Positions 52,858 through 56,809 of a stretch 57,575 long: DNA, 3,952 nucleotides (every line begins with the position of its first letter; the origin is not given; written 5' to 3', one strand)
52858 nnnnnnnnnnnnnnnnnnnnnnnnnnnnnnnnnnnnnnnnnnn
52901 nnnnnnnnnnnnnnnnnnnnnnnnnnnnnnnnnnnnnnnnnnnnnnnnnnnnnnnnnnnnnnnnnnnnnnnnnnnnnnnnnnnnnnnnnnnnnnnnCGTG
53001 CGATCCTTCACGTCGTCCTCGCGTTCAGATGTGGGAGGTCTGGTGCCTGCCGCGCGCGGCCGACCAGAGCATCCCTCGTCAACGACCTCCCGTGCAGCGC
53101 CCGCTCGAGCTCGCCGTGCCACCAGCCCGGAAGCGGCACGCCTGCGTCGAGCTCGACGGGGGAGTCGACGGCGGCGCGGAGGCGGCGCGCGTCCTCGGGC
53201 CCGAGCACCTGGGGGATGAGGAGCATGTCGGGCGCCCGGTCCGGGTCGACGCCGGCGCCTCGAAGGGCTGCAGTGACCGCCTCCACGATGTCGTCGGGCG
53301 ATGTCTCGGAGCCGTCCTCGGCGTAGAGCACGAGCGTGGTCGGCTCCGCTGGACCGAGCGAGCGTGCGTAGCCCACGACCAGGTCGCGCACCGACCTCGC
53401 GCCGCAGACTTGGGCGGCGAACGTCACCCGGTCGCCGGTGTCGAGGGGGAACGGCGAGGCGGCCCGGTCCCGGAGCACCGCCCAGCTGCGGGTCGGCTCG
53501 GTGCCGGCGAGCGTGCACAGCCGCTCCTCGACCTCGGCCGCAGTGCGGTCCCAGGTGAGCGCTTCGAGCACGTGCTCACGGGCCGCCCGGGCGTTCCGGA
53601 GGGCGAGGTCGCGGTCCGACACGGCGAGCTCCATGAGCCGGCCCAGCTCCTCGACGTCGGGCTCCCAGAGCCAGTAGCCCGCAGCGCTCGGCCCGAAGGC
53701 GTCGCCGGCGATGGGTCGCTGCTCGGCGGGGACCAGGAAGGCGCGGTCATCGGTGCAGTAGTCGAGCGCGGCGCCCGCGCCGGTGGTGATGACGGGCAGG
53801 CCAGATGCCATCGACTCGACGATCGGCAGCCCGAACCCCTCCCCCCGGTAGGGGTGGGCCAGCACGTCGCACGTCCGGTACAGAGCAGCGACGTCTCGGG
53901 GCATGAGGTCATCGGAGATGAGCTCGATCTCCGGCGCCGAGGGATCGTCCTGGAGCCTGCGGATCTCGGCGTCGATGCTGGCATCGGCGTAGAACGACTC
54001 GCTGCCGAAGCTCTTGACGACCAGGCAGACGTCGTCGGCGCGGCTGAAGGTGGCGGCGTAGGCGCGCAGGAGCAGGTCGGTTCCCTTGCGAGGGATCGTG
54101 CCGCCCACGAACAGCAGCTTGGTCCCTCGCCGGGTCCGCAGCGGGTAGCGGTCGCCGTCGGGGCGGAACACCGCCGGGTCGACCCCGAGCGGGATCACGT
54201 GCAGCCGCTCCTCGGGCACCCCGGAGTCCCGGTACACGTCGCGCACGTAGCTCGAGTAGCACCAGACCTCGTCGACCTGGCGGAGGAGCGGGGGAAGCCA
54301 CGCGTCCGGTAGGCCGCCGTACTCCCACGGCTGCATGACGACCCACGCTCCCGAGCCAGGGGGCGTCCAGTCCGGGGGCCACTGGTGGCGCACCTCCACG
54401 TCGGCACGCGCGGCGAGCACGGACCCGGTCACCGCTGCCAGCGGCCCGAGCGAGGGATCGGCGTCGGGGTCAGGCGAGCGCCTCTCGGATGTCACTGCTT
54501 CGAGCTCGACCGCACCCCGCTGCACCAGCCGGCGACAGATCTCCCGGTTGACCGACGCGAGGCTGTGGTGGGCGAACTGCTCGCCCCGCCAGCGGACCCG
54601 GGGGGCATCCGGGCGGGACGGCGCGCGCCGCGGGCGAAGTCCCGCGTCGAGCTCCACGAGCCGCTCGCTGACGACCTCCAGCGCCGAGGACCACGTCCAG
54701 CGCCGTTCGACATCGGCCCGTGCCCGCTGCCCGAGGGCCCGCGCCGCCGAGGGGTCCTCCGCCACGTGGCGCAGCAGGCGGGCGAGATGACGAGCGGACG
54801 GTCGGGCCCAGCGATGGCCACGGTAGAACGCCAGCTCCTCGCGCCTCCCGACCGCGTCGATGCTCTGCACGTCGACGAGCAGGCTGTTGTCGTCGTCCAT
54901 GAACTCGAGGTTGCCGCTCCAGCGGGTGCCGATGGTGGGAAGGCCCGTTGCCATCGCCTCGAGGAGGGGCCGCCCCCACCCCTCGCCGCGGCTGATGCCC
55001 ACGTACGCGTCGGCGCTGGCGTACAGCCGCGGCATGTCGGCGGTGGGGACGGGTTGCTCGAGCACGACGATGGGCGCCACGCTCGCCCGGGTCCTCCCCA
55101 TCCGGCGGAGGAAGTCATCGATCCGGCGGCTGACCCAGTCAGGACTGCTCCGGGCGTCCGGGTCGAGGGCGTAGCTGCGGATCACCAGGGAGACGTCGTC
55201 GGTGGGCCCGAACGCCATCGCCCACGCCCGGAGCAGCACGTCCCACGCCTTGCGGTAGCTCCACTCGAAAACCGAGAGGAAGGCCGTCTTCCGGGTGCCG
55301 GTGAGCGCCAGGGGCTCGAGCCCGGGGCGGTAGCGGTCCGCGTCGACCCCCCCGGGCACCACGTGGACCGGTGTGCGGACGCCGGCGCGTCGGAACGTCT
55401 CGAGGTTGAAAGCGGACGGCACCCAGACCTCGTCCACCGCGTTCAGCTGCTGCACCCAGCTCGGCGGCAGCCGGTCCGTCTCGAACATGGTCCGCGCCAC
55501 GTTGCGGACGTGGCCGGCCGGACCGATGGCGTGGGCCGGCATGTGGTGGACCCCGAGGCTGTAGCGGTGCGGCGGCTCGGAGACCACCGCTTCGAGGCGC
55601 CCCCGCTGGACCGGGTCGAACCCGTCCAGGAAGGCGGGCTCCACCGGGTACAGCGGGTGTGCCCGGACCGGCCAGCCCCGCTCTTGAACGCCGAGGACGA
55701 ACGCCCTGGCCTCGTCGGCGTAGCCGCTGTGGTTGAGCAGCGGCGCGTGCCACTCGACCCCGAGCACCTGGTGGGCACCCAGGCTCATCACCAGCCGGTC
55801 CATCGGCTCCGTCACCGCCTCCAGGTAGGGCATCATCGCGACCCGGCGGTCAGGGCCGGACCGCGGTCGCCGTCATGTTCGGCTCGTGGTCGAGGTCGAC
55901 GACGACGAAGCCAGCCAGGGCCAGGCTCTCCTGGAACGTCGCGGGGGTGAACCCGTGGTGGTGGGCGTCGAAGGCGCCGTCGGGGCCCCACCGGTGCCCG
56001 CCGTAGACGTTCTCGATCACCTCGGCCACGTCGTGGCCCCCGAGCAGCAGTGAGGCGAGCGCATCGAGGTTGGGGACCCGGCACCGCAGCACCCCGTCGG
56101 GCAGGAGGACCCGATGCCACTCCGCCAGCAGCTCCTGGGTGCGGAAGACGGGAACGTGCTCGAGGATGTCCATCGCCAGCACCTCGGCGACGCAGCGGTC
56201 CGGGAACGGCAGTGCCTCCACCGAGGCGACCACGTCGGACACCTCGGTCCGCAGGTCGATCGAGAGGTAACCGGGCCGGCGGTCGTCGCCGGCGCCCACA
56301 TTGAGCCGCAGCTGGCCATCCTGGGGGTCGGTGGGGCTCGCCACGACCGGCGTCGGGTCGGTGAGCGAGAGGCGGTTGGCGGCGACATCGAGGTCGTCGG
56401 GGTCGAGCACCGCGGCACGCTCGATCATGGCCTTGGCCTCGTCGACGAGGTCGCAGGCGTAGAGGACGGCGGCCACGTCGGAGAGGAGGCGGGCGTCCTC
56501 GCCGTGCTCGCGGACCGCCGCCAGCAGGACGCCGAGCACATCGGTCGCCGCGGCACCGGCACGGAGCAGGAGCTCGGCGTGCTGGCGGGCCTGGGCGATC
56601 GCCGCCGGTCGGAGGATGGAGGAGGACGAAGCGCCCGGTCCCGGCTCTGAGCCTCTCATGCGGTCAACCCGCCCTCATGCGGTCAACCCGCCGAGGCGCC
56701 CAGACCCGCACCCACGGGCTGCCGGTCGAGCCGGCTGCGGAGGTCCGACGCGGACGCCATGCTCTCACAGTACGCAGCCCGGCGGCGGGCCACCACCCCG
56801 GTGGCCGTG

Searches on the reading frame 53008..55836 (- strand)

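Call 19: search_protein_families(library=pfam, proteins=[window:53008-55836:-], max_evalue=0.001)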
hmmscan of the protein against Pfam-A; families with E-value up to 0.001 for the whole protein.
window:53008-55836:- (942 aa): 5 families
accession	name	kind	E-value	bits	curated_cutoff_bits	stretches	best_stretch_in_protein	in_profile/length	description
PF13692.12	Glyco_trans_1_4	-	1.2e-30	107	27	2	573-705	3-127/142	Glycosyl transferases group 1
PF00534.26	Glycos_transf_1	-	1.1e-26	93.8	26.4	2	573-709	17-136/172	Glycosyl transferases group 1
PF20706.3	GT4-conflict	-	4e-22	79.2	26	2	544-768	173-384/385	Family 4 Glycosyltransferase in conflict systems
PF13524.12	Glyco_trans_1_2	-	2.2e-16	60.5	25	1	259-384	31-137/144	Glycosyl transferase-like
PF13439.12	Glyco_transf_4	-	3.7e-12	47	28.5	1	503-555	116-169/170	Glycosyltransferase Family 4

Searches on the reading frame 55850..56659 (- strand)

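Call 19: search_protein_families(library=pfam, proteins=[window:55850-56659:-], max_evalue=0.001)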
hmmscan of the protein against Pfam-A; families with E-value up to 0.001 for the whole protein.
window:55850-56659:- (269 aa): 2 families
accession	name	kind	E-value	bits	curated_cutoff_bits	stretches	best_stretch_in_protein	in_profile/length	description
PF08241.18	Methyltransf_11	-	7.8e-08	33.3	21.2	1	142-191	46-93/95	Methyltransferase domain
PF13649.12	Methyltransf_25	-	3.5e-05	24.8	27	1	140-189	48-97/97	Methyltransferase domain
